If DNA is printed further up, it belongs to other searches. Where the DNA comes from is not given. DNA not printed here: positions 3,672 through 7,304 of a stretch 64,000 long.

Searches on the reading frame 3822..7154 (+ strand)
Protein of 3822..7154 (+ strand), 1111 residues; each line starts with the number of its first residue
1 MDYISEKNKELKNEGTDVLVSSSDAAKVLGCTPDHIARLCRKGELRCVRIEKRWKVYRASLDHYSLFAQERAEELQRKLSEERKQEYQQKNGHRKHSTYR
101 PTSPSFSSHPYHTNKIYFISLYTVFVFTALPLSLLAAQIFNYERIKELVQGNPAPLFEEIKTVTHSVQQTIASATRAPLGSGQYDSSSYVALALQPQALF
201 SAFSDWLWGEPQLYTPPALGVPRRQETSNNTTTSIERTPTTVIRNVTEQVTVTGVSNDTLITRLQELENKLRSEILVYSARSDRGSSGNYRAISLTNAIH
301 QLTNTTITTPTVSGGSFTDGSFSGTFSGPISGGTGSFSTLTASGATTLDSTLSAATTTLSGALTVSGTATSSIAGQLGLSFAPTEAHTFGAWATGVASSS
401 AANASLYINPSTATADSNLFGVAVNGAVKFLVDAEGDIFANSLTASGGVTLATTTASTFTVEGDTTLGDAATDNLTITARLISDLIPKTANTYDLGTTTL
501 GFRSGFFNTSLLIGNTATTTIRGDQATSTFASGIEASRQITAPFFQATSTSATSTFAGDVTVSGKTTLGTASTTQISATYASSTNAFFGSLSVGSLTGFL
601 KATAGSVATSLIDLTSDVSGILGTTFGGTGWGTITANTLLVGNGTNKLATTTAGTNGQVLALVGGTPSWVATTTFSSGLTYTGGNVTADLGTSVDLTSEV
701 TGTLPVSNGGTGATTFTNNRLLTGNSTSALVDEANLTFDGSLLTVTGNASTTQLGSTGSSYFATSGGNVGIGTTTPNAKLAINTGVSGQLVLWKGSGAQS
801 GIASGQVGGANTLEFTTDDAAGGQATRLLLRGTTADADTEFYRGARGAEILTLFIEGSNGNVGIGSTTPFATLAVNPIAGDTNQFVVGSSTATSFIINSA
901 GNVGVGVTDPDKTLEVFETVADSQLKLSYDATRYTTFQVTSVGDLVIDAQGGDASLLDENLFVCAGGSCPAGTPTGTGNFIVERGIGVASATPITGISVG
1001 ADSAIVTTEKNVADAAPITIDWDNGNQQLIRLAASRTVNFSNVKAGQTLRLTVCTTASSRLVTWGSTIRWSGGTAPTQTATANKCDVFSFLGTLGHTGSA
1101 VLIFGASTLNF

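Call 27: search_protein_families(library=pfam, proteins=[window:3822-7154:+], max_evalue=0.00001)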
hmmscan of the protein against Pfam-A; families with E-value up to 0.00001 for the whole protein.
window:3822-7154:+ (1111 aa): 1 family
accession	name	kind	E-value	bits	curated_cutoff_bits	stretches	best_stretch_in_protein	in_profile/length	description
PF12728.13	HTH_17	-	8.7e-08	32.8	27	1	20-64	2-46/51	Helix-turn-helix domain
